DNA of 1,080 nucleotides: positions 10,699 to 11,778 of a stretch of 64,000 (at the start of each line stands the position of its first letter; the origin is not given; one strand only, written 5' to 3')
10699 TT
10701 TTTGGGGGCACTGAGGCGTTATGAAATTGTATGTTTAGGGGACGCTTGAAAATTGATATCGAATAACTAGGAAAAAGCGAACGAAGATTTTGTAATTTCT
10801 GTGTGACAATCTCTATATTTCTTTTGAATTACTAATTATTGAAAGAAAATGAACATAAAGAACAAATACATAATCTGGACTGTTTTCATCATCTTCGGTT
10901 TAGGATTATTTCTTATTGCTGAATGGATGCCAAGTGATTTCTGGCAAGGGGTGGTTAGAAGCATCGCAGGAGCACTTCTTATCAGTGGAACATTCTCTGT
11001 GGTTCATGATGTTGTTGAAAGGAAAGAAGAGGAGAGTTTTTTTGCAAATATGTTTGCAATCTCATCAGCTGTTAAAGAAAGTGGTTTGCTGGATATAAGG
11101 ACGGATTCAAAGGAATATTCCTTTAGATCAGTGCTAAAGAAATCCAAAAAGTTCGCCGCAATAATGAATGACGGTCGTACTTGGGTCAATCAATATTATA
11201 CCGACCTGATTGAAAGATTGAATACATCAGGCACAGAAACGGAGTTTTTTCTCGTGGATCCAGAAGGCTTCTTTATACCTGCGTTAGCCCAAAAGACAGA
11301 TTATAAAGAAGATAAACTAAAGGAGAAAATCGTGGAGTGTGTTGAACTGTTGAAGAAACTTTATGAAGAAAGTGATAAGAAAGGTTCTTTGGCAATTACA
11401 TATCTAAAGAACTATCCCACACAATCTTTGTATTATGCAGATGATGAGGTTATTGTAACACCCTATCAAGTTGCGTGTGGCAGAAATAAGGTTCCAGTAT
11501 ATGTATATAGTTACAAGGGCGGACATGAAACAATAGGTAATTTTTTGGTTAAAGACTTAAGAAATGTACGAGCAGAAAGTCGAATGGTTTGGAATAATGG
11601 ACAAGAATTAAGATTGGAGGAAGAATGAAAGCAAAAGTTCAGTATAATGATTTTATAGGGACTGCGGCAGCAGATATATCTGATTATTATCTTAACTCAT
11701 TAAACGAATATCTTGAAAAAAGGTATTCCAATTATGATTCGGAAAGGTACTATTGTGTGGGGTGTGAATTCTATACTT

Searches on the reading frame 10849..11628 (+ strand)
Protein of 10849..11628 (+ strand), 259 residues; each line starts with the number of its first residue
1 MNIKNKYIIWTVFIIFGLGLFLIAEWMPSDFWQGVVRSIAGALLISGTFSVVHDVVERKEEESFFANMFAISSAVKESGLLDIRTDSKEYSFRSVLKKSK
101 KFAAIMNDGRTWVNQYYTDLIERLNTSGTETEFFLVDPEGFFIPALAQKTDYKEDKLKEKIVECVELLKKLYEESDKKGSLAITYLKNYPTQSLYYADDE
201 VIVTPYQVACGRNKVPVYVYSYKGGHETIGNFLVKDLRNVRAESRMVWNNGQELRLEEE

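Call 5: search_protein_families(library=pfam, proteins=[window:10849-11628:+], max_evalue=0.01)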
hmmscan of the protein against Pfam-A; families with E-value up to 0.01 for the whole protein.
window:10849-11628:+ (259 aa): 0 families

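Call 7: search_protein_families(library=padloc, proteins=[window:10849-11628:+], max_evalue=0.01)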
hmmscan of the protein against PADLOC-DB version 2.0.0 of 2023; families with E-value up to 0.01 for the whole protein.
window:10849-11628:+ (259 aa): 1 family
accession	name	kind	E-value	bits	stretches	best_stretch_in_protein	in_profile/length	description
PDLC00127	GajB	-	0.0034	13.9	1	80-174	412-502/594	UrvD helicase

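Call 8: search_protein_families(library=ncbifam, proteins=[window:10849-11628:+], max_evalue=0.01)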
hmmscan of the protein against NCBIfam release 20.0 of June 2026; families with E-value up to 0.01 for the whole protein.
window:10849-11628:+ (259 aa): 0 families

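Call 46: find_related_loci(query=window:10849-11628:+, collection=metagenome_contigs, flank=8000)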
Query window:10849-11628:+ (259 aa) in metagenome_contigs; peptide patterns used: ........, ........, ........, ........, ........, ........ (x = any residue, [..] = any of these).
196 stretches matched a pattern; 1 encode a relative of the query (tblastn E <= 1e-3); 1 distinct loci.
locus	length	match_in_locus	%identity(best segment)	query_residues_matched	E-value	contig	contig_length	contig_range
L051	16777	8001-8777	84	1-259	1e-151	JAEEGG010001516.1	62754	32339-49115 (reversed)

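Call 52: search_protein_families(library=pfam, proteins=[L051:9146-10081:+, L051:7989-8780:+, L051:8777-9139:+, L051:11508-12782:+, L051:12779-13432:+, L051:5138-5563:+, L051:5560-6039:+, L051:7107-7718:+, L051:6670-7155:+, L051:4648-5112:+], max_evalue=0.5)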
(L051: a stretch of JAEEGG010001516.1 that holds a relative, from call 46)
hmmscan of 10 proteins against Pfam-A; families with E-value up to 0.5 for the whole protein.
L051:9146-10081:+ (311 aa): 2 families
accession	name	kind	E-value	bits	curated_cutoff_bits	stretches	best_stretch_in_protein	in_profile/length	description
PF16289.11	PIN_12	-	0.013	16.4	32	1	4-62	2-56/172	PIN domain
PF20342.3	DUF6637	-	0.19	12.4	27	1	180-210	33-62/103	Family of unknown function (DUF6637)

L051:7989-8780:+ (263 aa): 1 family
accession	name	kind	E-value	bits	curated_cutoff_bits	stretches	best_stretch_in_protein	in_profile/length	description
PF09163.16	Form-deh_trans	-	0.25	11.6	22.1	1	35-59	7-32/44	Formate dehydrogenase N, transmembrane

L051:8777-9139:+ (120 aa): 1 family
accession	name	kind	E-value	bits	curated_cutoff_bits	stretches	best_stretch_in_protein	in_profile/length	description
PF04032.22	Rpr2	-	0.17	12.6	29.3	1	14-61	16-65/90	RNAse P Rpr2/Rpp21/SNM1 subunit domain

L051:11508-12782:+ (424 aa): 10 families
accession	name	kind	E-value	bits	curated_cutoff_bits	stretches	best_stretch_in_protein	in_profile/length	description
PF13304.12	AAA_21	-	1.2e-13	52.2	27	2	299-341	262-303/304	AAA domain, putative AbiEii toxin, Type IV TA system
PF13175.12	AAA_15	-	1.8e-13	51.3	32.1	2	2-72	4-68/374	AAA ATPase domain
PF13476.12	AAA_23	-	6.2e-07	30.7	27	1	4-292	2-201/201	AAA domain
PF20720.3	nSTAND3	-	0.031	14.4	27.2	1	20-63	17-61/155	Novel STAND NTPase 3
PF02463.25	SMC_N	-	0.032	14.1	40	1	14-45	17-49/220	RecF/RecN/SMC N terminal domain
PF13555.12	AAA_29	-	0.036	14.3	27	1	15-36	17-38/61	P-loop containing region of AAA domain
PF11398.14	DUF2813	-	0.044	13.6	21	0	288-326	276-313/372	Protein of unknown function (DUF2813)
PF00005.33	ABC_tran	-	0.055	14.5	25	1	16-58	7-49/137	ABC transporter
PF13521.12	AAA_28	-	0.13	12.9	27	1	24-47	3-21/164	AAA domain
PF13238.12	AAA_18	-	0.14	13.1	29.4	0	24-41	2-19/128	AAA domain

L051:12779-13432:+ (217 aa): 0 families

L051:5138-5563:+ (141 aa): 1 family
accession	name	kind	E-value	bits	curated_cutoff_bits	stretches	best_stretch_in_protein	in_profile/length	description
PF12668.12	DUF3791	-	3.2e-16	59.5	25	1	80-138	1-59/60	Protein of unknown function (DUF3791)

L051:5560-6039:+ (159 aa): 2 families
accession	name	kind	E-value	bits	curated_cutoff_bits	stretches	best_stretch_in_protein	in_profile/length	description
PF13151.12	DUF3990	-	6.6e-49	165.9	32.2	1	1-152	1-151/152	Protein of unknown function (DUF3990)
PF18760.7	ART-PolyVal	-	0.033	15.4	31.2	1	1-47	7-51/140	ADP-Ribosyltransferase in polyvalent proteins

L051:7107-7718:+ (203 aa): 1 family
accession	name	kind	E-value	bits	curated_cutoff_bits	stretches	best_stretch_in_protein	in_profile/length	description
PF24738.1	DUF7689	-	6.2e-27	95.1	22.6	1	30-164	2-118/118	Domain of unknown function (DUF7689)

L051:6670-7155:+ (161 aa): 0 families

L051:4648-5112:+ (154 aa): 0 families

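Call 53: search_solved_structures(query=L051:9146-10081:+, max_evalue=1)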
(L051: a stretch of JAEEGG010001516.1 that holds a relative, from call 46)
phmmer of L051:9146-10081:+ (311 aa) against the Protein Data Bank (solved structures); distinct sequences matched with E-value up to 1: 3.
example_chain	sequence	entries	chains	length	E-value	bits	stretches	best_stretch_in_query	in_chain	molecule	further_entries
9u68_B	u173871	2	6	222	0.39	13.3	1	129-204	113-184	Hemagglutinin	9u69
9mb5_D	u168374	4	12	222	0.66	12.5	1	132-204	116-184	Hemagglutinin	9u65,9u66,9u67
5kiu_A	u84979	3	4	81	0.94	12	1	82-148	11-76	Selenoprotein S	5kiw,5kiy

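Call 94: search_protein_representatives(protein=window:10849-11628:+)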
Query: 259 residues. Proteins with E-value up to 0.001 (for the whole library): 476; up to 1e-10: 180; up to 1e-30: 16. The best 150 are listed.
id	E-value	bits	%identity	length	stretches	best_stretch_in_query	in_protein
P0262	1.4e-147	506.3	87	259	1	1-257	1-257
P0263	8.9e-66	238.3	47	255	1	4-250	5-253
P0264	8.9e-65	235.0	47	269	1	3-254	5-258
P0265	7.0e-55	202.6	40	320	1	5-250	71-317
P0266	5.7e-45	170.2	36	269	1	7-248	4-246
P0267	2.4e-43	164.8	36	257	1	6-251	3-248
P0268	3.7e-41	157.7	32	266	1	7-255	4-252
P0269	8.6e-41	156.5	32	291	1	5-252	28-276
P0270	8.6e-40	153.2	35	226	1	37-250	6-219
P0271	1.4e-38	149.3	34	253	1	4-245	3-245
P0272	7.0e-38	146.9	35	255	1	7-245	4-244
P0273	8.8e-36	140.1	32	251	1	8-250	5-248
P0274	3.8e-35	138.0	32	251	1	5-249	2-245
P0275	7.8e-35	137.0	31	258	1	6-253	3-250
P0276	7.9e-34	133.6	31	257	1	7-239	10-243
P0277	3.0e-32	128.5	29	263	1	15-249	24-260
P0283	1.6e-28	116.3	29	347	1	4-248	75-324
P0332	1.5e-16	77.1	27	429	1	33-248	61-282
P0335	3.9e-16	75.7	32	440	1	89-249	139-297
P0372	6.8e-14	68.4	27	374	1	15-250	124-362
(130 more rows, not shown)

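Call 95: search_protein_families(library=pfam, proteins=[P0263, P0265, P0266, P0268, P0269, P0277, P0283, P0332, P0335, P0372], max_evalue=0.01)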
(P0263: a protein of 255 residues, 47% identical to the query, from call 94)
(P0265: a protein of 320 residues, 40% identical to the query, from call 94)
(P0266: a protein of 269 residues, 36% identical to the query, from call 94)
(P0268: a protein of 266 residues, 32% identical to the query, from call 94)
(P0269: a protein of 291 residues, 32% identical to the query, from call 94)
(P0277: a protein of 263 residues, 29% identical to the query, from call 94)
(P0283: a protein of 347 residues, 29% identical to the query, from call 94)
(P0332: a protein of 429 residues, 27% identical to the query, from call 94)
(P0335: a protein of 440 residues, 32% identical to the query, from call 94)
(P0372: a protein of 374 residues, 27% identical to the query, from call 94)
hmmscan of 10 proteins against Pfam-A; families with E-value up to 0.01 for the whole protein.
P0263 (255 aa): 0 families

P0265 (320 aa): 0 families

P0266 (269 aa): 0 families

P0268 (266 aa): 0 families

P0269 (291 aa): 0 families

P0277 (263 aa): 0 families

P0283 (347 aa): 0 families

P0332 (429 aa): 1 family
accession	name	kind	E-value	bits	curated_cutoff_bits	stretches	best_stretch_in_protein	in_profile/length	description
PF01769.21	MgtE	-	0.0078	16.9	27.6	0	18-93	36-107/125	Divalent cation transporter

P0335 (440 aa): 3 families
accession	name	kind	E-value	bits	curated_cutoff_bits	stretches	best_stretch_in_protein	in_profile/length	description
PF08733.15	PalH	-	0.0045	16.5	34.1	1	30-94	71-137/332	PalH/RIM21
PF07062.17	Clc-like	-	0.0048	16.8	24.9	0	4-85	81-161/212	Clc-like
PF04932.20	Wzy_C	-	0.0083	16.4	31.7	1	23-90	10-74/149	O-Antigen ligase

P0372 (374 aa): 0 families

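Call 102: predict_structure(alignment_id=A2)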
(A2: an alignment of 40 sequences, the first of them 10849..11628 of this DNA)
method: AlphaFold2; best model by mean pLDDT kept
length: 259 residues; sequences in the alignment: 40
mean_pLDDT: 95.0   pTM: 0.80
mean pLDDT of the five models: 95.0, 94.5, 94.1, 93.5, 92.9
residues with pLDDT >= 90: 237; 70-90: 19; 50-70: 2; < 50: 1
segments of 3 or more residues with pLDDT < 50: none
pLDDT, mean of each block of 10 residues (from residue 1): 86 97 96 97 96 95 95 93 96 97 98 98 98 98 94 96 98 98 97 97 92 92 88 97 98 81
secondary structure, 60 per line:
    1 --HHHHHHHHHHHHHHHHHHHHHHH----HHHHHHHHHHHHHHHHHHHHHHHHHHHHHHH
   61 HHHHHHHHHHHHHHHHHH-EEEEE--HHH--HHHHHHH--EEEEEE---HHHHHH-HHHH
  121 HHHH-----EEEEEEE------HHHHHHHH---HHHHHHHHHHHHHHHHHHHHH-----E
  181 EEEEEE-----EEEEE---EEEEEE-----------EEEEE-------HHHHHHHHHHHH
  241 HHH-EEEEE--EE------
elements in order: H3-25 H30-78 E80-84 H92-98 E101-106 H110-115 H117-124 E130-136 H143-150 H154-174 E180-186 E192-196 E200-205 E217-221 H229-243 E245-249
